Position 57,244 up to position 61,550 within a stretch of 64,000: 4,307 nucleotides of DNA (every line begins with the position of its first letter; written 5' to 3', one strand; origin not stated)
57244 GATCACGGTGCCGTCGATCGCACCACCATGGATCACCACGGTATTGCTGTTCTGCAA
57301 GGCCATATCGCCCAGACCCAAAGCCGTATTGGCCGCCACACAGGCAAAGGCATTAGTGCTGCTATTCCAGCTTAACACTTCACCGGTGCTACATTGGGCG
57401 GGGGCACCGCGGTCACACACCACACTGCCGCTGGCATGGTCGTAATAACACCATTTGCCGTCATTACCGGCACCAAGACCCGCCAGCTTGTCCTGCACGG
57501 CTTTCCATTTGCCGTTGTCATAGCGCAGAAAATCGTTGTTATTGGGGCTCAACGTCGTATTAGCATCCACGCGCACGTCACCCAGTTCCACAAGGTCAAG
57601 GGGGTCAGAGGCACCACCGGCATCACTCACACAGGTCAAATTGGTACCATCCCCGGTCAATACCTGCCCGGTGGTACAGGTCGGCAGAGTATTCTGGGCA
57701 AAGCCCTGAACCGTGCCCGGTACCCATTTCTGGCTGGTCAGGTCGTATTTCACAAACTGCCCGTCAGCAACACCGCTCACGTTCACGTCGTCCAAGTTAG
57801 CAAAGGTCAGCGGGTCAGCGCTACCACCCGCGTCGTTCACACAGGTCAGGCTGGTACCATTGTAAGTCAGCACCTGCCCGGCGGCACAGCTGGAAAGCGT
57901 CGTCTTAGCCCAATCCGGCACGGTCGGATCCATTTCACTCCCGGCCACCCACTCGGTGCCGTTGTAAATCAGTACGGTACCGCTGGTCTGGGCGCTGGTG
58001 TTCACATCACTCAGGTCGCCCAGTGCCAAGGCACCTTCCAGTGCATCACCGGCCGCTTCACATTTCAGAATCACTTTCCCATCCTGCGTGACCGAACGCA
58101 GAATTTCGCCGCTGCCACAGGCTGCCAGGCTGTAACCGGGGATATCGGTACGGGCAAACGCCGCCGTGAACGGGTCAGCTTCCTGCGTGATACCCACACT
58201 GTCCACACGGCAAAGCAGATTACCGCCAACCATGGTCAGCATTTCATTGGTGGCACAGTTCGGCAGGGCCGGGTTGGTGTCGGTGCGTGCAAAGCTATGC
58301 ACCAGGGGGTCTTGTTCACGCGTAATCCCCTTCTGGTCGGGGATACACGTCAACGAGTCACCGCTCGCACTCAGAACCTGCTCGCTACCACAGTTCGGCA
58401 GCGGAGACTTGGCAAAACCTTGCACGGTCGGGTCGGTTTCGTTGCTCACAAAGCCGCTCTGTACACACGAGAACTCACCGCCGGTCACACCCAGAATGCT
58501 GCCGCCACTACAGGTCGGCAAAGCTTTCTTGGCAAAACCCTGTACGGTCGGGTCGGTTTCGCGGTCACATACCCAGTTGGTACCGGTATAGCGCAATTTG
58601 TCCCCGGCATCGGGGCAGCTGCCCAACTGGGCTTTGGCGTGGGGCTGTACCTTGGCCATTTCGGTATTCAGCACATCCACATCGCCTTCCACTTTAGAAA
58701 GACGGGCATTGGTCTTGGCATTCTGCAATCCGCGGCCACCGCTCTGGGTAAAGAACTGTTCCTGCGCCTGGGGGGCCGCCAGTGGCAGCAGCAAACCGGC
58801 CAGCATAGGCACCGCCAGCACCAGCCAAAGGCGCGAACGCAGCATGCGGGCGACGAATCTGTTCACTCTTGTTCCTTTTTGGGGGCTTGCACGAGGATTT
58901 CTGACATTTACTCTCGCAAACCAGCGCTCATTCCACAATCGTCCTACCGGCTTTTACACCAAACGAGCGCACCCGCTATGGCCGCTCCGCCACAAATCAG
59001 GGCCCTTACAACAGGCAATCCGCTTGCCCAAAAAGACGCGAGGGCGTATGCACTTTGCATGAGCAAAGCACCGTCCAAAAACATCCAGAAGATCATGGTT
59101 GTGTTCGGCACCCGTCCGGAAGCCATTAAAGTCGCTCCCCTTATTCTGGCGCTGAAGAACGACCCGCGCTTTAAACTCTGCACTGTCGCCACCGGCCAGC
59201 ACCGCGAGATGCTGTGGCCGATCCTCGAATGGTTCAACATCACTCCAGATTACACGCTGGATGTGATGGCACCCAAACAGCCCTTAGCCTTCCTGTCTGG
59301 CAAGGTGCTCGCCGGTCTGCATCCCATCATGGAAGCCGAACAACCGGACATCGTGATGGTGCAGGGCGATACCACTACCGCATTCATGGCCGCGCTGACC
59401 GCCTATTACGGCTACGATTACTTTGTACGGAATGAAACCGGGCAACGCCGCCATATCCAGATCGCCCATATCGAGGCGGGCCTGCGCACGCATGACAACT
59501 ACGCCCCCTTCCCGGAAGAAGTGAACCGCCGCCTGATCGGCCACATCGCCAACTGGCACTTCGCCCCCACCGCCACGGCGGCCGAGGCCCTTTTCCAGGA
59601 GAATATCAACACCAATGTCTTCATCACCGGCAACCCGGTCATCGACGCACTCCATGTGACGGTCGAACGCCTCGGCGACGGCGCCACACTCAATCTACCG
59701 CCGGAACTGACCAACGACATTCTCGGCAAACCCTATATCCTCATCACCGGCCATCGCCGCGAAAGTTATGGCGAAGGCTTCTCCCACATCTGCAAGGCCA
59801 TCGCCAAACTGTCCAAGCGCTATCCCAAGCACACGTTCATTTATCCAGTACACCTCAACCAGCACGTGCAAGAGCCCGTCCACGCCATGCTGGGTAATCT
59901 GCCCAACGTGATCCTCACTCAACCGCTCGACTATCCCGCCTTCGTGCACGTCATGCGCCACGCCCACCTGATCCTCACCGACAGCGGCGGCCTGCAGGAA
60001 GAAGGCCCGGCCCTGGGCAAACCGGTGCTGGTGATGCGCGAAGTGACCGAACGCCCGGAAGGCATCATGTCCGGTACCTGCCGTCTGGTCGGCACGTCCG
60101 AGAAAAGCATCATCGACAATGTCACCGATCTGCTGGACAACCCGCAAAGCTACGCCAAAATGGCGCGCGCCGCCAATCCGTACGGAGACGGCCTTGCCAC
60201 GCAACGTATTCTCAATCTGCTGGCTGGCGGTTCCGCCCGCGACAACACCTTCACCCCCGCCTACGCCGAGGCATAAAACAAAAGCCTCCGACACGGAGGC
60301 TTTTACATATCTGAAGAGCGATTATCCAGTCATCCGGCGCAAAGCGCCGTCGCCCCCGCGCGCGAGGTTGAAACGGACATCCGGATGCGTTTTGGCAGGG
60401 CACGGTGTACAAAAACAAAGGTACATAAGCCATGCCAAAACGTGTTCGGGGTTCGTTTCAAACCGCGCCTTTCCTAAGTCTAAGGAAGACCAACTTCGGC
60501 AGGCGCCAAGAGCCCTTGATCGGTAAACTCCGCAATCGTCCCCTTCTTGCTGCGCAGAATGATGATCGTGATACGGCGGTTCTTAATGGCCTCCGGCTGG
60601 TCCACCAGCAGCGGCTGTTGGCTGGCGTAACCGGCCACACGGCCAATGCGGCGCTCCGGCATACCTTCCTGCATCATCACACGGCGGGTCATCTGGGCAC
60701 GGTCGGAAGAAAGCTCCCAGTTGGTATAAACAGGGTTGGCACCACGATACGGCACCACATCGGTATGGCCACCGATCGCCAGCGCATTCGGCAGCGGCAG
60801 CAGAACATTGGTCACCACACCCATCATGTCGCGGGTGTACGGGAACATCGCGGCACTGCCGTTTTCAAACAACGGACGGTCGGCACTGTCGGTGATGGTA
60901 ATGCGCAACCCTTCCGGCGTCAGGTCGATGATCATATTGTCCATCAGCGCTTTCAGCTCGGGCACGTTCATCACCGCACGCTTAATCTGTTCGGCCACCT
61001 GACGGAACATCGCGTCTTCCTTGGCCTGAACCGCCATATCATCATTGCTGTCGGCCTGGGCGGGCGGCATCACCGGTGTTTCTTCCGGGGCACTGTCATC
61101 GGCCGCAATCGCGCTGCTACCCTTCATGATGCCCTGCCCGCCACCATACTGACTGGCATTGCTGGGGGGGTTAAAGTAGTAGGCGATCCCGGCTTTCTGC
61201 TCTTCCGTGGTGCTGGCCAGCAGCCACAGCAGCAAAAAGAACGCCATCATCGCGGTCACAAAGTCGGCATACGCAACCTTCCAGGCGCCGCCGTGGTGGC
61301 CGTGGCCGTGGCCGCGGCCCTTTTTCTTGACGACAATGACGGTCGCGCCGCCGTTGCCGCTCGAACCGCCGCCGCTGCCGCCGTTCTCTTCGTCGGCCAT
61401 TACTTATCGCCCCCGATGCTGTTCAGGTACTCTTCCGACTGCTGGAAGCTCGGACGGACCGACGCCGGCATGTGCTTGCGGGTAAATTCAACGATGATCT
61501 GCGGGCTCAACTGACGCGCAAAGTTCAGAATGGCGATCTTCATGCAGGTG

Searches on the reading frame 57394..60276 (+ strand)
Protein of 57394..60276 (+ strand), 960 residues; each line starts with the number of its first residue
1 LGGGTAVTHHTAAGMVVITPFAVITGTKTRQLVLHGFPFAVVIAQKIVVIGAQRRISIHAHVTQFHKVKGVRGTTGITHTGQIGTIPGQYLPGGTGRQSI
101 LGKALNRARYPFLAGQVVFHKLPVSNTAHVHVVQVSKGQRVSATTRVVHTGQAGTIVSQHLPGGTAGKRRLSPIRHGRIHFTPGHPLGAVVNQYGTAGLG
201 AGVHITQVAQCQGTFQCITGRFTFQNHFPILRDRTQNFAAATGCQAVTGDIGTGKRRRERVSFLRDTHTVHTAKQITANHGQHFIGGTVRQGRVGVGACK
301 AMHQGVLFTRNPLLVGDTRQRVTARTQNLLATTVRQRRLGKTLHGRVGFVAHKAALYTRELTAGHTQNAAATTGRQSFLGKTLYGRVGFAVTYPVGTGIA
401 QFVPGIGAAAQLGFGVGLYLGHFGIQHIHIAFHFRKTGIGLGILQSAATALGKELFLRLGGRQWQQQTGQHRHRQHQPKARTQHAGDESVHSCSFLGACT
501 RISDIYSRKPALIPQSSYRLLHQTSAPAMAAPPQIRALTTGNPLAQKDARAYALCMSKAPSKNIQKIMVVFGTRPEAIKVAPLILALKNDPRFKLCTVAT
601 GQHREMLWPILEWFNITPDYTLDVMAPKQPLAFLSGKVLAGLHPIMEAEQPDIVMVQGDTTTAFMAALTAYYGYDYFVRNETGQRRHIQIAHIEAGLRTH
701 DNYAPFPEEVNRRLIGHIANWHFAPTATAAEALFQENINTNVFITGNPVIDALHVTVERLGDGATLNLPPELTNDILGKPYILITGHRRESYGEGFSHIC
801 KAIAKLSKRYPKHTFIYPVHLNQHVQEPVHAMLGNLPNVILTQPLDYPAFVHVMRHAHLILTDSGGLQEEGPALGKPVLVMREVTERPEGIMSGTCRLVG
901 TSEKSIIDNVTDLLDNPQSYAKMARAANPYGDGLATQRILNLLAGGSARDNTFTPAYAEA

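Call 15: search_protein_families(library=pfam, proteins=[window:57394-60276:+])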
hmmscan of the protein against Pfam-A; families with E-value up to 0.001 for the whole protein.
window:57394-60276:+ (960 aa): 1 family
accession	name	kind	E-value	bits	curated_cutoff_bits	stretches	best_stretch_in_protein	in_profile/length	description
PF02350.25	Epimerase_2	-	2.1e-104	349.6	30.6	1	586-943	2-346/347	UDP-N-acetylglucosamine 2-epimerase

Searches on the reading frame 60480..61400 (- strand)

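Call 15: search_protein_families(library=pfam, proteins=[window:60480-61400:-])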
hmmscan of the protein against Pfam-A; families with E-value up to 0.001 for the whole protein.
window:60480-61400:- (306 aa): 2 families
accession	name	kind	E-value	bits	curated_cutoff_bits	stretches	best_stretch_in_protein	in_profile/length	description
PF13677.11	MotB_plug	-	7.6e-20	70.7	24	1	25-78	2-56/58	Membrane MotB of proton-channel complex MotA/MotB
PF00691.25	OmpA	-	4e-09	37.1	27.2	1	177-271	1-92/98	OmpA family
